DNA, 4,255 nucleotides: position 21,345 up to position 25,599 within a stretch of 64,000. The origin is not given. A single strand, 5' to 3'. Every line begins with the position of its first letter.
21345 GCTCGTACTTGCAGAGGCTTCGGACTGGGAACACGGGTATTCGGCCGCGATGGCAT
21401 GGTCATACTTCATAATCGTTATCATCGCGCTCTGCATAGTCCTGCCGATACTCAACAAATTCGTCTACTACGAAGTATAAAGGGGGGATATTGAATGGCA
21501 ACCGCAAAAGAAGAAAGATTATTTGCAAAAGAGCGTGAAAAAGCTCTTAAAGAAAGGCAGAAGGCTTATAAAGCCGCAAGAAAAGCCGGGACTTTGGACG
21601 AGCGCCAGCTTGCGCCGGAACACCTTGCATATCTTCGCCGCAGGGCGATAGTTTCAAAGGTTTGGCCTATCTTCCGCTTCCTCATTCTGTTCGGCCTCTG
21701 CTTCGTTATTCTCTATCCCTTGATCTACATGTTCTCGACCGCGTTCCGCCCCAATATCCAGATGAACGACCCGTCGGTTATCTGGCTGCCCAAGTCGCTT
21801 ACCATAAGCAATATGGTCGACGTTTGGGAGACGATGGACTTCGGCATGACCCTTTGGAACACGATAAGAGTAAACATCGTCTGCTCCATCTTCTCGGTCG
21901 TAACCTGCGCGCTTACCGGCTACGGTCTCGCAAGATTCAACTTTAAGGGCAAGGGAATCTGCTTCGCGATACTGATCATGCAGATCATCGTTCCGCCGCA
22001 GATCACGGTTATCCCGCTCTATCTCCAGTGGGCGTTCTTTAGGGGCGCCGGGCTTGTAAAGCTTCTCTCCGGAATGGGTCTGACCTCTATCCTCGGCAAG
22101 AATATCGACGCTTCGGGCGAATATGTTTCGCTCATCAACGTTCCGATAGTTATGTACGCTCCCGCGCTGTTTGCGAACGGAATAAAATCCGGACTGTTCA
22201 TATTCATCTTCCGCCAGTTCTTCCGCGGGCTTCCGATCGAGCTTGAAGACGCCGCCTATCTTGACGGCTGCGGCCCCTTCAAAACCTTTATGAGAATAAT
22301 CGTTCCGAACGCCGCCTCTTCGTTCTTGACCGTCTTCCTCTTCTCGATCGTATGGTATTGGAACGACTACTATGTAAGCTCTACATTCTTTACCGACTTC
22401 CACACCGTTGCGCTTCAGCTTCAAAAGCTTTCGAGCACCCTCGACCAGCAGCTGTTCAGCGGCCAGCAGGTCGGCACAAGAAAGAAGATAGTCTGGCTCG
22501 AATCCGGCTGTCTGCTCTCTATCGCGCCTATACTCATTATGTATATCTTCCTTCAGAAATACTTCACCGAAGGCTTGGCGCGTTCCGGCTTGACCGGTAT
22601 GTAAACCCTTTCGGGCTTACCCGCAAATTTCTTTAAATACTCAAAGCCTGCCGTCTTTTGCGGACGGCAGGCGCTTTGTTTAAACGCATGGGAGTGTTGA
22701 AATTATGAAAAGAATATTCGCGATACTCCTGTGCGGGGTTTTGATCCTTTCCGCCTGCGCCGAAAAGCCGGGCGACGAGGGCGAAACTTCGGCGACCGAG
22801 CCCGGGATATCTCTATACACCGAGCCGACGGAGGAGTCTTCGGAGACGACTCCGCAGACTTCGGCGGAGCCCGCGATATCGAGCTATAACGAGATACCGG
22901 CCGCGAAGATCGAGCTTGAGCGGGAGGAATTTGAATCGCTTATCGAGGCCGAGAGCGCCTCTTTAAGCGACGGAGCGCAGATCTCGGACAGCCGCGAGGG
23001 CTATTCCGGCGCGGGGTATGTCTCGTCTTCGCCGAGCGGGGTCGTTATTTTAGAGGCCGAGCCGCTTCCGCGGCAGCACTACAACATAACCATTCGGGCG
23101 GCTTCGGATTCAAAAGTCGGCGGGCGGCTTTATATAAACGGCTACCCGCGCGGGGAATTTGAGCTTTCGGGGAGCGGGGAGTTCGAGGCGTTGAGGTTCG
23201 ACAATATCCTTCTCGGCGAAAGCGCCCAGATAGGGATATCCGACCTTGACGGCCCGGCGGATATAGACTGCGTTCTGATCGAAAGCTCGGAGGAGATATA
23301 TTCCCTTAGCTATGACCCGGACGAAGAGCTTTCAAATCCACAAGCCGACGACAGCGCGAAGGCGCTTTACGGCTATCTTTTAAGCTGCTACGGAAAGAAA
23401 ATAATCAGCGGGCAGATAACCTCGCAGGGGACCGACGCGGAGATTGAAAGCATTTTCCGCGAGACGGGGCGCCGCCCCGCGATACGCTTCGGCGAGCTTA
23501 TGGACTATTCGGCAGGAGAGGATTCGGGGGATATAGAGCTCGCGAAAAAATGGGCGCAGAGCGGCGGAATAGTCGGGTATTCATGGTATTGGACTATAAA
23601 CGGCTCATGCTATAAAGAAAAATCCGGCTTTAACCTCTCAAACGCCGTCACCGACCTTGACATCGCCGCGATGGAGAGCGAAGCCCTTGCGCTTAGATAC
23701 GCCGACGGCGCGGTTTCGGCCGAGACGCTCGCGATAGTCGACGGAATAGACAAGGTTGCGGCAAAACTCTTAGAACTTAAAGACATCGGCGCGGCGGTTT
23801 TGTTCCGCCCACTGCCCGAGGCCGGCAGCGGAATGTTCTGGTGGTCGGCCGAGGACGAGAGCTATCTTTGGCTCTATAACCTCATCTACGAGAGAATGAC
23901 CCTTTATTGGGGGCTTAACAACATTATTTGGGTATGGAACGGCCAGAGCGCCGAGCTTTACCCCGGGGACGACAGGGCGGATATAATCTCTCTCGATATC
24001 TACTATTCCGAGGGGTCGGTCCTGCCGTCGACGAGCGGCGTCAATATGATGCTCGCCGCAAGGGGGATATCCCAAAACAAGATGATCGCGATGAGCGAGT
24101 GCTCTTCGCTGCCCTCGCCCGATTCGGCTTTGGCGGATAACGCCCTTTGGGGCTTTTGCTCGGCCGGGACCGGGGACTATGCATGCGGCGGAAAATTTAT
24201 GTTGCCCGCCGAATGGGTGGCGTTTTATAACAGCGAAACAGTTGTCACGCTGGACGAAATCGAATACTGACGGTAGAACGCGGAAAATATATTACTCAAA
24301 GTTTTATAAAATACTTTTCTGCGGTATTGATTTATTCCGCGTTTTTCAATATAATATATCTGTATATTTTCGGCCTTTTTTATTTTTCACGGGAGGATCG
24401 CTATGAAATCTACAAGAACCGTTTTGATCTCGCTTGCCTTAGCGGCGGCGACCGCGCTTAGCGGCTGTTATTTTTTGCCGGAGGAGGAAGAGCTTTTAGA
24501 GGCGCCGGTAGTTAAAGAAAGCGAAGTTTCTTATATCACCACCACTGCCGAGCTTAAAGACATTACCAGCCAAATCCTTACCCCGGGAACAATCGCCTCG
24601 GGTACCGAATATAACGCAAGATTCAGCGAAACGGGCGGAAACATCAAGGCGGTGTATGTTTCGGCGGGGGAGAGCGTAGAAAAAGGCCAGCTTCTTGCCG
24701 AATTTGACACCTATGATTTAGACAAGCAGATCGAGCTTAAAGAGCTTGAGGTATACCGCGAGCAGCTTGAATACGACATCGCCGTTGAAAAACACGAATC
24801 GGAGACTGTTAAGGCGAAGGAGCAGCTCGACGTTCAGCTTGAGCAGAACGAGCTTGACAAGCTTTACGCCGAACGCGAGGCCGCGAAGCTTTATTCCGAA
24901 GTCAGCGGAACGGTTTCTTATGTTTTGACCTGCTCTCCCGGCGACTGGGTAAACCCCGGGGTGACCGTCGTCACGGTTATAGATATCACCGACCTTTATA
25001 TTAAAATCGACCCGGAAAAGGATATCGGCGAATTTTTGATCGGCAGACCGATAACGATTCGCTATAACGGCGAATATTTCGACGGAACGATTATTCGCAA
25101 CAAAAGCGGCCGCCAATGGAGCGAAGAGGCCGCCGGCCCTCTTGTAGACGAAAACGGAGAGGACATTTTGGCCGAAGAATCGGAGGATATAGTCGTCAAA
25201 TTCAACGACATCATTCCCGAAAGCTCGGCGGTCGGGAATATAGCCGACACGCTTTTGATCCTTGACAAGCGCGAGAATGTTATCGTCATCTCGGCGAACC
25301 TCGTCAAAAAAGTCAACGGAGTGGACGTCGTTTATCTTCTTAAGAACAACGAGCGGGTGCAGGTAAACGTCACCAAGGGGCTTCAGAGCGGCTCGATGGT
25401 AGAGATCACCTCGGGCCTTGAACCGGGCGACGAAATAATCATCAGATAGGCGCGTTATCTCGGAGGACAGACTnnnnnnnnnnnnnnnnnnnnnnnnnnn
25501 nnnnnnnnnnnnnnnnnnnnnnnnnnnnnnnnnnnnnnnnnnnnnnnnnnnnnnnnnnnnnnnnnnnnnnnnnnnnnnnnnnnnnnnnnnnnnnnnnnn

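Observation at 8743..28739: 20-kb co-directional locus that disperses a YknWXYZ/MacAB-like system among two MalFG permease pairs and large extracytoplasmic proteins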

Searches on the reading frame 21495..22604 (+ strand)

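Call 4: search_protein_families(library=pfam, proteins=[window:21495-22604:+], max_evalue=0.01)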
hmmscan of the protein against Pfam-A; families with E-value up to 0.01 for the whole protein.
window:21495-22604:+ (369 aa): 1 family
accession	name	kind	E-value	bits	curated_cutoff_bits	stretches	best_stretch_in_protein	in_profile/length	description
PF00528.27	BPD_transp_1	-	1e-10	42.1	26.4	1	141-357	4-178/184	Binding-protein-dependent transport system inner membrane component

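Call 14: search_protein_families(library=ncbifam, proteins=[window:21495-22604:+], max_evalue=0.001)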
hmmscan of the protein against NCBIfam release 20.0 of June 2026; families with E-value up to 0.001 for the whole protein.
window:21495-22604:+ (369 aa): 11 families
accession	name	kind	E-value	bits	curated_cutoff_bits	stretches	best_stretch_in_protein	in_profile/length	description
NF040932.1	ABC_arch_GlcU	equivalog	1e-16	61.4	340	2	241-366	154-269/272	glucose ABC transporter permease GlcU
NF008231.0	PRK10998.1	equivalog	4.3e-15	56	261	1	118-366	83-294/296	maltose ABC transporter permease MalG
NF008210.0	PRK10973.1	equivalog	4.7e-14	52.7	297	1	231-364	154-279/281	sn-glycerol-3-phosphate ABC transporter permease UgpE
TIGR01581.1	Mo_ABC_porter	hypoth_equivalog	4.7e-09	36.1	210.3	1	102-279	5-162/225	ABC transporter permease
NF006939.0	PRK09421.1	equivalog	4.6e-06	26.2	262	1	123-283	15-156/230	molybdate ABC transporter permease subunit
TIGR02141.1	modB_ABC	equivalog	1.9e-05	24.4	182.6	0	123-195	3-73/208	molybdate ABC transporter permease subunit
TIGR00969.1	3a0106s02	subfamily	4e-05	23.2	240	0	244-282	167-205/272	sulfate ABC transporter permease subunit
NF040839.1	tungstate_WtpB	equivalog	4.4e-05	23.2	340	1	118-279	44-184/251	tungstate ABC transporter permease WtpB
TIGR02139.1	permease_CysT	equivalog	8.3e-05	22.3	246.1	0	102-281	34-193/265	sulfate ABC transporter permease subunit CysT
NF007047.0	PRK09500.1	equivalog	0.0003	20.5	326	0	100-175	40-115/257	spermidine/putrescine ABC transporter permease PotC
NF040931.1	ABC_arch_GlcT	equivalog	0.00043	20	360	1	72-296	12-223/278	glucose ABC transporter permease GlcT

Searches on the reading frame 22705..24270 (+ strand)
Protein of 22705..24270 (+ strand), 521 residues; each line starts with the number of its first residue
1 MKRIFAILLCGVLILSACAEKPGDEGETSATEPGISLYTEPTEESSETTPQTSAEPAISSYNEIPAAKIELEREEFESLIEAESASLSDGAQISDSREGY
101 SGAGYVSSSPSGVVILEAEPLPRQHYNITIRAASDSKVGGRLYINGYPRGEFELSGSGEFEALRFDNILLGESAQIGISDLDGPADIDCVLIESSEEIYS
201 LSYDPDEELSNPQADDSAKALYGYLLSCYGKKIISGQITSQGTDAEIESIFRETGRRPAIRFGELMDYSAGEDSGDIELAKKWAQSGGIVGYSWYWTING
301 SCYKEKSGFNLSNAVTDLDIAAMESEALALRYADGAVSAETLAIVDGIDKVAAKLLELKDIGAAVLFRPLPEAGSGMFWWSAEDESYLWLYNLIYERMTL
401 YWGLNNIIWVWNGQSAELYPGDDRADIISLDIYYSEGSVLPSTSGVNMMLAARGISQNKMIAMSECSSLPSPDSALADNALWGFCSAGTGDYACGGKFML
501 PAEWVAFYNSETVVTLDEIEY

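Call 4: search_protein_families(library=pfam, proteins=[window:22705-24270:+], max_evalue=0.01)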
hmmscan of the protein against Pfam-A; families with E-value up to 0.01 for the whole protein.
window:22705-24270:+ (521 aa): 1 family
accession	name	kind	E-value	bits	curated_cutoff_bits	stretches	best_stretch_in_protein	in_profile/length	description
PF02156.21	Glyco_hydro_26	-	5.8e-30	105.2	20.2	1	211-478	2-272/311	Glycosyl hydrolase family 26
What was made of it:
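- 22705..24270 (+): Gene 11: GH26 lipoprotein (lipobox LSAC), a clade-specific insertion. Glyco_hydro_26, E 6e-30 (call 4).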

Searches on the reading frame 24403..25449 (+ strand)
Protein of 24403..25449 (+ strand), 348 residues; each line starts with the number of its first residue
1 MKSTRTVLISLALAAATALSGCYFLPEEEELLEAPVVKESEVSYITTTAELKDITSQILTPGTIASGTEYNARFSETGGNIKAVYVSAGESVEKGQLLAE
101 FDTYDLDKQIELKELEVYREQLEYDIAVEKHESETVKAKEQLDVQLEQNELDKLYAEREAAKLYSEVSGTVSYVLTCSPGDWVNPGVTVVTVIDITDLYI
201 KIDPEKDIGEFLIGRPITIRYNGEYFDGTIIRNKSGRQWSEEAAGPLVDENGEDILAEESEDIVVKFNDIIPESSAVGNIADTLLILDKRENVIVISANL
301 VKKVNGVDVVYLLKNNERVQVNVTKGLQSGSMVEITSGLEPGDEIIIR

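Call 4: search_protein_families(library=pfam, proteins=[window:24403-25449:+], max_evalue=0.01)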
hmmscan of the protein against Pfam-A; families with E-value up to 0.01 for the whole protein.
window:24403-25449:+ (348 aa): 4 families
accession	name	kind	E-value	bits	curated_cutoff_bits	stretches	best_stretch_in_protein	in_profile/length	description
PF16576.10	HlyD_D23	-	5.9e-10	39.2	30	1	54-223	2-174/214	Barrel-sandwich domain of CusB or HlyD membrane-fusion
PF13437.12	HlyD_3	-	3.5e-05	24.9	22.2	0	163-219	2-59/106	HlyD family secretion protein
PF13533.13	Biotin_lipoyl_2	-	6.1e-05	23.2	29.8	1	76-102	6-32/32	Biotin-lipoyl like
PF00364.28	Biotin_lipoyl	-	0.004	17.4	22.1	0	77-100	49-72/73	Biotin-requiring enzyme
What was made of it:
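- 24403..25449 (+): Gene 12: lipoprotein membrane-fusion (HlyD/MacA/YknX-like) adaptor. HlyD_D23 (call 4).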

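Call 44: search_solved_structures(query=window:24403-25449:+, max_evalue=0.01)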
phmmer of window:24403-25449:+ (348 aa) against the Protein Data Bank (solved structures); distinct sequences matched with E-value up to 0.01: 7.
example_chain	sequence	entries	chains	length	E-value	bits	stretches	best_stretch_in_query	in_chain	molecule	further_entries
4dk1_A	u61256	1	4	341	4.9e-09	39.3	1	42-347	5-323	Putative MacA, Multidrug resistance protein mexA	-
4dk0_A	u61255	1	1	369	3e-06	30.2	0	42-139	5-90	Putative MacA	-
5nik_D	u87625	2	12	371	5.5e-05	26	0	309-347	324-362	Macrolide export protein MacA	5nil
9qgy_G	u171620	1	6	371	7.9e-05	25.5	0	43-347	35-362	Macrolide export protein MacA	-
3fpp_A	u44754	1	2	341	9.9e-05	25.2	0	309-347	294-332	Macrolide-specific efflux protein macA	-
6vej_P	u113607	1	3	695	0.0012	21.6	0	39-132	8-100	Probable Resistance-Nodulation-Cell Division (RND) efflux membrane fusion protein,Probable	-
3lnn_A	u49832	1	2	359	0.0086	18.8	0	103-223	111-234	Membrane fusion protein (MFP) heavy metal cation efflux ZneB (CzcB-like)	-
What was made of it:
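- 24403..25449 (+): Weak MacA hit (call 44).
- On YknWXYZ four-component transporter: Weak MacA matches (call 44).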
